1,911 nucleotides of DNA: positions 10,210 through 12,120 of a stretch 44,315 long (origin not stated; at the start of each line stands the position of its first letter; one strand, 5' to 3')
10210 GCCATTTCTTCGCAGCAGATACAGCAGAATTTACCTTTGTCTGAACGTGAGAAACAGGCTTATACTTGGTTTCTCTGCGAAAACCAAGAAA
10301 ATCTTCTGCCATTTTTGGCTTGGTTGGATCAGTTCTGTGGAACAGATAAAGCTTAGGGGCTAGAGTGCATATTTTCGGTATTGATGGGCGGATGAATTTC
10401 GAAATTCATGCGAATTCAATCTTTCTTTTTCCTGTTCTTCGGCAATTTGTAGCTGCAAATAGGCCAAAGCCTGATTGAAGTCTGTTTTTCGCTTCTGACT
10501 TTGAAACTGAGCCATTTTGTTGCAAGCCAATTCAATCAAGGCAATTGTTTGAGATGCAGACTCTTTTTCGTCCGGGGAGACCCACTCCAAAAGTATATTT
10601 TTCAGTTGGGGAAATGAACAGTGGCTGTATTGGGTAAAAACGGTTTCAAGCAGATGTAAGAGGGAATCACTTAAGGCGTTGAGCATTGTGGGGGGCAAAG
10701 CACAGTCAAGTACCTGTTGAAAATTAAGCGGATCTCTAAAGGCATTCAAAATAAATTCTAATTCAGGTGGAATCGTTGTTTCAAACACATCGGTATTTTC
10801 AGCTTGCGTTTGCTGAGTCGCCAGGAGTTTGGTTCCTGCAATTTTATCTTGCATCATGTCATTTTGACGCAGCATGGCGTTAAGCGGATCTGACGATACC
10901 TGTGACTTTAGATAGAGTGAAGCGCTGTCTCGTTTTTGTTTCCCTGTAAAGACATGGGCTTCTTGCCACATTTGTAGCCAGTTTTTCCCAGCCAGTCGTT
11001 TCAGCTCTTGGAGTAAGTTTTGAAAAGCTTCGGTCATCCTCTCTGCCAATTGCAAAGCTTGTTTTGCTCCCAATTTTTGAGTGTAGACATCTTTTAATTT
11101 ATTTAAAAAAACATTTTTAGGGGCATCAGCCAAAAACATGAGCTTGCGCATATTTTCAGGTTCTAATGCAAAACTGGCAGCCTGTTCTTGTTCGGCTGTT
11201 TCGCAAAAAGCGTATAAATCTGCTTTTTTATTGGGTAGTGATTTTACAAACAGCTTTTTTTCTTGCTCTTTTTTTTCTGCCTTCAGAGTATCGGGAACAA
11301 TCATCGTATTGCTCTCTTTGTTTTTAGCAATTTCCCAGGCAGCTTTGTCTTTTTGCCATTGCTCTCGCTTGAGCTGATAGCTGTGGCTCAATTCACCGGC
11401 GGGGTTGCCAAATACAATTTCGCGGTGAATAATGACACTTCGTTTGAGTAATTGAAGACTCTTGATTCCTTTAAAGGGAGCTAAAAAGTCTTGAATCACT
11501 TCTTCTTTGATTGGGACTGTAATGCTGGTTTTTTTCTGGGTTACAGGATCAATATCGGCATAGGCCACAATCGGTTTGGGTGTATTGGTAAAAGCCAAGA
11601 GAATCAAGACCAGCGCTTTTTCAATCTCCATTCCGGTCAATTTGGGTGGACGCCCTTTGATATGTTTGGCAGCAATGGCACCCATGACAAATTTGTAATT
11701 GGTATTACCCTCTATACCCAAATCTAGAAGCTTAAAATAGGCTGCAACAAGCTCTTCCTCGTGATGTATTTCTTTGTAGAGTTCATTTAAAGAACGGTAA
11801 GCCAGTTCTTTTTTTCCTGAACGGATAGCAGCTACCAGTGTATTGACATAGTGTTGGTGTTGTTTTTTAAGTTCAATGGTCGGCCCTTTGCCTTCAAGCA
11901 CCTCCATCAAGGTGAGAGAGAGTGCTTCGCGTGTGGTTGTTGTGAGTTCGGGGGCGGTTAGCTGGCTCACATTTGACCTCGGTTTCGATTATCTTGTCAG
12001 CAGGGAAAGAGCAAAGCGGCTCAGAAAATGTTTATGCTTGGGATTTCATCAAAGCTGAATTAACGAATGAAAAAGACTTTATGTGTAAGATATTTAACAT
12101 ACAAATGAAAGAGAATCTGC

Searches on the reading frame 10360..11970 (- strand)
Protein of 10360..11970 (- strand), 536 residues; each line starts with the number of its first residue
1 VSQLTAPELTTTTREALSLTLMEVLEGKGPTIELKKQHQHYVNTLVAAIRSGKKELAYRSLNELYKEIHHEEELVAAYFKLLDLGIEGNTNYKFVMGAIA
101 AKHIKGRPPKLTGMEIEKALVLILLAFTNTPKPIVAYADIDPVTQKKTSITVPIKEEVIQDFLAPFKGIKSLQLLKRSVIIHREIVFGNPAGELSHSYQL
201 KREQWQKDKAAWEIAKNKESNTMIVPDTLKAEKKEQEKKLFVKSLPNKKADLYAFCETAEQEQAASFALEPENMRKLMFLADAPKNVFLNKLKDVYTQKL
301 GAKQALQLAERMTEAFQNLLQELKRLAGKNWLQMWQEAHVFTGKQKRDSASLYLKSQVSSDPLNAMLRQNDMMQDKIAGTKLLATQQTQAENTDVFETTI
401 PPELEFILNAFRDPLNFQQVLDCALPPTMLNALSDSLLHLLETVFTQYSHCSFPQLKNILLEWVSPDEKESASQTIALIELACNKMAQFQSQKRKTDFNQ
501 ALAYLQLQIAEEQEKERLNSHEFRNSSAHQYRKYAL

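Call 19: search_protein_families(library=pfam, proteins=[window:10360-11970:-], max_evalue=0.01)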
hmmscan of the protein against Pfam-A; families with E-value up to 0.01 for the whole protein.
window:10360-11970:- (536 aa): 1 family
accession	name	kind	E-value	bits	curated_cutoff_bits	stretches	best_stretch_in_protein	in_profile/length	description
PF05791.16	Bacillus_HBL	-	0.00048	20.4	29.1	0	32-79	78-125/177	Bacillus haemolytic enterotoxin (HBL)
